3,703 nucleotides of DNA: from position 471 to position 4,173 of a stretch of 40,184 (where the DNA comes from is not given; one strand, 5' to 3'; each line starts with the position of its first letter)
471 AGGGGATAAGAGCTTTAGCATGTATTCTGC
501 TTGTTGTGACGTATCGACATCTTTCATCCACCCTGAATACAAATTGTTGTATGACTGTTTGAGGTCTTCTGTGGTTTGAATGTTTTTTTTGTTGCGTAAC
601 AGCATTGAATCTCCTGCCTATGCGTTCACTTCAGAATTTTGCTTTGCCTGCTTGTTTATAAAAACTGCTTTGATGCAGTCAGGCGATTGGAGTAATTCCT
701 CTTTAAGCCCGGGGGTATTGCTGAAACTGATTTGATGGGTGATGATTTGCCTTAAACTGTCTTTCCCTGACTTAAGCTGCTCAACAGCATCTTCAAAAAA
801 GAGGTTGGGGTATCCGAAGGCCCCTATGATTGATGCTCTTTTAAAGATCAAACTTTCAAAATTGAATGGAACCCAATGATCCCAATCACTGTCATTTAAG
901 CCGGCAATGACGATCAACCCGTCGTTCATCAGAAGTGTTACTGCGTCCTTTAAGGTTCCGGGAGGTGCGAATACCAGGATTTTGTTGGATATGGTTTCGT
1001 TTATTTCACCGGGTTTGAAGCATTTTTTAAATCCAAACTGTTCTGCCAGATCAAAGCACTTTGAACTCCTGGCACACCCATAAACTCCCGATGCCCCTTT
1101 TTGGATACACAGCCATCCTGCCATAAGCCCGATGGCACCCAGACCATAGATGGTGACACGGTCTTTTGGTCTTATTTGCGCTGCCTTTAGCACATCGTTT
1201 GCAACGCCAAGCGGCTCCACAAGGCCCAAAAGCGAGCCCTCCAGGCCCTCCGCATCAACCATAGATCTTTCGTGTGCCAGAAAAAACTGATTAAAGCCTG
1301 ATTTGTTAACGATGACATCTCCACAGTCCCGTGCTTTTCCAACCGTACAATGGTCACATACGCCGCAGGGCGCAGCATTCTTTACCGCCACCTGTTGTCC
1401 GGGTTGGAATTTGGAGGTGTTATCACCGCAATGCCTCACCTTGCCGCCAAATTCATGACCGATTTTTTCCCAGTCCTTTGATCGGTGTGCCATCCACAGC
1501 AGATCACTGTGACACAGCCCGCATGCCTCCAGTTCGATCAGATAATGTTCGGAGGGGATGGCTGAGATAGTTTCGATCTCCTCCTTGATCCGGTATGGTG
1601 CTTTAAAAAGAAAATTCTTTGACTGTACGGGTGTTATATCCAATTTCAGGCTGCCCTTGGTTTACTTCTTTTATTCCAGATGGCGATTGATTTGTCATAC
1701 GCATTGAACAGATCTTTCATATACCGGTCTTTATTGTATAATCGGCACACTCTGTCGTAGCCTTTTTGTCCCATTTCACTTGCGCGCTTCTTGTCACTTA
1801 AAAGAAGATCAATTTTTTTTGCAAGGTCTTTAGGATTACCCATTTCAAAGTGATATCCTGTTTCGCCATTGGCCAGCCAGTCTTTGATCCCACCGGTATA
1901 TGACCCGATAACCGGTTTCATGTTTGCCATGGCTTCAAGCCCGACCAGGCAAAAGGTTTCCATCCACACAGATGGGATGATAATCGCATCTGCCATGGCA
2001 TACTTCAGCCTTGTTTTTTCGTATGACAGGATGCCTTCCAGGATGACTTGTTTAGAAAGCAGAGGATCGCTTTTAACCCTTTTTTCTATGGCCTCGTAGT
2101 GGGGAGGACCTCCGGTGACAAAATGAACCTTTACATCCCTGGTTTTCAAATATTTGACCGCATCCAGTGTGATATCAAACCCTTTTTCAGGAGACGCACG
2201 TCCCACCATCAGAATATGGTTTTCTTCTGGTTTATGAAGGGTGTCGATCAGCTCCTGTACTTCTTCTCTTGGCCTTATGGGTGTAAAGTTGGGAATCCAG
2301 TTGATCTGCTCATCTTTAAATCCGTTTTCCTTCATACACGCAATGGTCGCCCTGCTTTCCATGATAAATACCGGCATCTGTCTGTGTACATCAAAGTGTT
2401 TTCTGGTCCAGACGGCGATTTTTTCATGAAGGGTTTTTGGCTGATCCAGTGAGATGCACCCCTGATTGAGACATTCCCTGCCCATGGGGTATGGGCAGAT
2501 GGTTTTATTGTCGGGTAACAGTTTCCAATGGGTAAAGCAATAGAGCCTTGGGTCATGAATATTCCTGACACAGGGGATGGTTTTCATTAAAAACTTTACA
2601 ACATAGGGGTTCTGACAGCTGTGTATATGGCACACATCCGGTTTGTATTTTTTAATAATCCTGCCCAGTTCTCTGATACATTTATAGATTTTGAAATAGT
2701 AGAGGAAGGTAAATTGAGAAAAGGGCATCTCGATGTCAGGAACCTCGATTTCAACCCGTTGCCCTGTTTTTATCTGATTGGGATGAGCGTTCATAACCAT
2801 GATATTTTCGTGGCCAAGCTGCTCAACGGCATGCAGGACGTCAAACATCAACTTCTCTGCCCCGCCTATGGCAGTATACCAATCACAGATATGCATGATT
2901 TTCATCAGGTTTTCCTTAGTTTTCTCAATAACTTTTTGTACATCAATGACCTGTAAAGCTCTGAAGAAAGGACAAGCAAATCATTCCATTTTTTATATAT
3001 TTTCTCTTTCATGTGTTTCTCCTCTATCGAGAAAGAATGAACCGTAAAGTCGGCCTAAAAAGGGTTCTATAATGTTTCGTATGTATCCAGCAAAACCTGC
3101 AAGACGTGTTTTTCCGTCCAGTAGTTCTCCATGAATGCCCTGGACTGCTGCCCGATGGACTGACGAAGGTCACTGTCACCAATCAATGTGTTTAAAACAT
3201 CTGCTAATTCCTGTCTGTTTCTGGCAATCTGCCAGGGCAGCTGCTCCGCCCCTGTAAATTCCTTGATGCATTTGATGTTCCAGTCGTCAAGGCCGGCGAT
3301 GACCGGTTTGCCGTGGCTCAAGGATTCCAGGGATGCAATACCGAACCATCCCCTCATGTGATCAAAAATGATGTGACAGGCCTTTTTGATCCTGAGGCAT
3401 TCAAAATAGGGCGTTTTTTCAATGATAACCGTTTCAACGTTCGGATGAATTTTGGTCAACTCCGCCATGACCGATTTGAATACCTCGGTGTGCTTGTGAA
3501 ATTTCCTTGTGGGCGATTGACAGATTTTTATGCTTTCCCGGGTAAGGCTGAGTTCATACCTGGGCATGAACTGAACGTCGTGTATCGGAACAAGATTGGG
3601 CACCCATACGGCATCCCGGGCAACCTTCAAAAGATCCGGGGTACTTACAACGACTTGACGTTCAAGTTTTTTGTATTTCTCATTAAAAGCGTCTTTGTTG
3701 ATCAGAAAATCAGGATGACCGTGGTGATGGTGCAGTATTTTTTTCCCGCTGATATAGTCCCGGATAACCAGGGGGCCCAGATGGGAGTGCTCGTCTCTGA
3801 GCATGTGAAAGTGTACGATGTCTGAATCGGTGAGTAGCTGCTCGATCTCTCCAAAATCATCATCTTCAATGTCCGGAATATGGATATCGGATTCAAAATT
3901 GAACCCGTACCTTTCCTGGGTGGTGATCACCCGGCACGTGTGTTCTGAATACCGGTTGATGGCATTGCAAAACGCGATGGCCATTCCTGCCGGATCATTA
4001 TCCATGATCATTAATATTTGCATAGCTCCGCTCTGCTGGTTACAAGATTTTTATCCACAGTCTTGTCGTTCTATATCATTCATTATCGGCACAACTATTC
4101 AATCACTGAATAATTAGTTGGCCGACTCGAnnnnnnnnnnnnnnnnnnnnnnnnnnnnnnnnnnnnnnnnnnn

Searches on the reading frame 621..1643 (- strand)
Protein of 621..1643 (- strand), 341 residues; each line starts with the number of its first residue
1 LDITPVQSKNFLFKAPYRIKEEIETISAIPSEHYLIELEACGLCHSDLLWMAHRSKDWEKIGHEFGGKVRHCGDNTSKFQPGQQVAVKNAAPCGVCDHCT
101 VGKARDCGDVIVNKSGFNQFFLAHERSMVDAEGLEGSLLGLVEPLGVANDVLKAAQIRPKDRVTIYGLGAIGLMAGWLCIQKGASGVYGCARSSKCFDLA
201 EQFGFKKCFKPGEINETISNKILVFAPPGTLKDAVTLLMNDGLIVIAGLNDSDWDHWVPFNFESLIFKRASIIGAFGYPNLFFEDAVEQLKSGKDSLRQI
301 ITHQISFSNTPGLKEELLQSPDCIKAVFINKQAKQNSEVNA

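Call 21: search_protein_families(library=pfam, proteins=[window:621-1643:-], max_evalue=0.00001)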
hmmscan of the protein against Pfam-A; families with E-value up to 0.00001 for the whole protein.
window:621-1643:- (341 aa): 2 families
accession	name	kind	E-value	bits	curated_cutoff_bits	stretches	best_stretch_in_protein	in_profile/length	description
PF08240.17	ADH_N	-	3.2e-15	56.7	23.5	1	33-129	4-100/104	Alcohol dehydrogenase GroES-like domain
PF00107.32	ADH_zinc_N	-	2.3e-09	37.7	31.8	1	170-289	1-126/129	Zinc-binding dehydrogenase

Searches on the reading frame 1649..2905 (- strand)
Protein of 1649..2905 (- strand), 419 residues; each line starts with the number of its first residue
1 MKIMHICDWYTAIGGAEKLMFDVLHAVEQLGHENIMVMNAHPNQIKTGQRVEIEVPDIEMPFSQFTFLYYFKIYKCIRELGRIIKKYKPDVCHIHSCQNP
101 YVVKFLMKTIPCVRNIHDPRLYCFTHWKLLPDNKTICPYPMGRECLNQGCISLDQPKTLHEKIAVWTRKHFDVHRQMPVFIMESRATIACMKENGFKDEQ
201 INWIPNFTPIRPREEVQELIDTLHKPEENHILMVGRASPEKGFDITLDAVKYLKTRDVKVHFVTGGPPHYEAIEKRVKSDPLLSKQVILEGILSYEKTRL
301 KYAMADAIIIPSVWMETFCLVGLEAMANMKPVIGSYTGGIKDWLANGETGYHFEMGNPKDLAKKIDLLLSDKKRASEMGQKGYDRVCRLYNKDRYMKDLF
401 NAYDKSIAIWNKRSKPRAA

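Call 21: search_protein_families(library=pfam, proteins=[window:1649-2905:-], max_evalue=0.00001)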
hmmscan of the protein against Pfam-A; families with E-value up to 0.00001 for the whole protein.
window:1649-2905:- (419 aa): 5 families
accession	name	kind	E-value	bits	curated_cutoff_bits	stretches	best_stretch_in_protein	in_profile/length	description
PF00534.26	Glycos_transf_1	-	2.4e-31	109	26.4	1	223-384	10-171/172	Glycosyl transferases group 1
PF13692.12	Glyco_trans_1_4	-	3.2e-23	83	27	1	229-371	2-142/142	Glycosyl transferases group 1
PF13439.12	Glyco_transf_4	-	3.2e-13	50.5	28.5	1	13-207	1-165/170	Glycosyltransferase Family 4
PF20706.3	GT4-conflict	-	9.1e-09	35.2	26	1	221-347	190-323/385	Family 4 Glycosyltransferase in conflict systems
PF13524.12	Glyco_trans_1_2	-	3e-06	27.7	25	1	323-399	68-142/144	Glycosyl transferase-like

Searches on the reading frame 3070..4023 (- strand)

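Call 21: search_protein_families(library=pfam, proteins=[window:3070-4023:-], max_evalue=0.00001)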
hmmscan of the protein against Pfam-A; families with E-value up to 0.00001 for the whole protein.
window:3070-4023:- (318 aa): 0 families

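Call 52: search_protein_families(library=ncbifam, proteins=[window:3070-4023:-], max_evalue=0.001)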
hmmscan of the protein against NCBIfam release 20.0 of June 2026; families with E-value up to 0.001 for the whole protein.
window:3070-4023:- (318 aa): 1 family
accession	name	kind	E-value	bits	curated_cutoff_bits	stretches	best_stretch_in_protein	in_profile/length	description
TIGR04047.1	MSMEG_0565_glyc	hypoth_equivalog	0.00019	20.7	259.85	1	213-303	275-361/373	MSMEG_0565 family glycosyltransferase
